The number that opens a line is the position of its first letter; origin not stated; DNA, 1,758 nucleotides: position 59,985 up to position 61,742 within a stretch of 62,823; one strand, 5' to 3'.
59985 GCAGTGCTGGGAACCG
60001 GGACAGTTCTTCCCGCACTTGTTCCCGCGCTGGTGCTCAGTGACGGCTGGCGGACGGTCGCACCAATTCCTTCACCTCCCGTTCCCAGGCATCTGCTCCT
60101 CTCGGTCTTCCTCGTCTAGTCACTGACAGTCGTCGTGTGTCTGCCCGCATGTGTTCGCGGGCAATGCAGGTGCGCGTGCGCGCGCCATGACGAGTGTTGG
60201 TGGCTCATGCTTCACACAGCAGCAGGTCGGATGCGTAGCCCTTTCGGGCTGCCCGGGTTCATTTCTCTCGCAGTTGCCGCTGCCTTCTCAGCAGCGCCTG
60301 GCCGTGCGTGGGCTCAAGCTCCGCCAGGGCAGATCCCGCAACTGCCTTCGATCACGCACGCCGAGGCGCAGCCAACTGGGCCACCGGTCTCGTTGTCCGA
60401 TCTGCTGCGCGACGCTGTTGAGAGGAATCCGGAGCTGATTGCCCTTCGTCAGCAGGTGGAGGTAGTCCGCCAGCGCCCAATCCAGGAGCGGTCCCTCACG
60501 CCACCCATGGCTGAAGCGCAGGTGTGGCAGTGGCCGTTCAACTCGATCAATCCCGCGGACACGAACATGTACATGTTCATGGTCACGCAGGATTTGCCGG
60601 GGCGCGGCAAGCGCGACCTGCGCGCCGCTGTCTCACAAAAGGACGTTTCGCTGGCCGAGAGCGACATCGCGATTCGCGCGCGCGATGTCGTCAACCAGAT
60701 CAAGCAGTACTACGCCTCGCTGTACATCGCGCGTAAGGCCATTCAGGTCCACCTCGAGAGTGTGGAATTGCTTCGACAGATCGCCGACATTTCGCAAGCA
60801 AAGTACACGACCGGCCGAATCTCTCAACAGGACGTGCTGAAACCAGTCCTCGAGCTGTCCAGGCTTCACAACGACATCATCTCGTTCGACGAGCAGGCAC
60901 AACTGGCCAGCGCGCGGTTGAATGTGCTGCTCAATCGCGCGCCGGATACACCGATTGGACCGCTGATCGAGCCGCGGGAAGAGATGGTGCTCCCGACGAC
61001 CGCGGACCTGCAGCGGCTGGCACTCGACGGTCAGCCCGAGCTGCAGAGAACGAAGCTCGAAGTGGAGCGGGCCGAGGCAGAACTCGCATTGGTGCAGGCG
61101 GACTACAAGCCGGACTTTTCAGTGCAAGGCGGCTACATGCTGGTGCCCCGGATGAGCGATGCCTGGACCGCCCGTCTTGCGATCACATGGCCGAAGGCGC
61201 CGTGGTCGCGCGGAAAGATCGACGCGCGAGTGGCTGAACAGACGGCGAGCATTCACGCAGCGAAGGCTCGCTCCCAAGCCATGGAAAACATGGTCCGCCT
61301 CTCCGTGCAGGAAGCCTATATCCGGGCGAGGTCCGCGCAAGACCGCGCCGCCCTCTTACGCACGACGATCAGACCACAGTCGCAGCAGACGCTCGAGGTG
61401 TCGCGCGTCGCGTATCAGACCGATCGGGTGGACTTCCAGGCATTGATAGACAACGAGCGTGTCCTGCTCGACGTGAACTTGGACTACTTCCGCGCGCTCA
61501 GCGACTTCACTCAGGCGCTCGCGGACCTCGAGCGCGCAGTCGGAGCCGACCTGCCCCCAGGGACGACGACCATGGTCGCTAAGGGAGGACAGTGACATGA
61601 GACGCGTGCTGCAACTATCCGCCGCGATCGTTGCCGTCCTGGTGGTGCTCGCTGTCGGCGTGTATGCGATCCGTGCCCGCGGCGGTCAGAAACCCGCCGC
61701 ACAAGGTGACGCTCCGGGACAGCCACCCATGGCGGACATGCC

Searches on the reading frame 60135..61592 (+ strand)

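Call 110: search_protein_families(library=pfam, proteins=[window:60135-61592:+], max_evalue=0.00001)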
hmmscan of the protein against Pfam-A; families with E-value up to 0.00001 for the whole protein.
window:60135-61592:+ (486 aa): 1 family
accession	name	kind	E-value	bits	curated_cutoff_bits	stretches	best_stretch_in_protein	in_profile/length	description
PF02321.23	OEP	-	1.8e-42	145.7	22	2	291-470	3-187/187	Outer membrane efflux protein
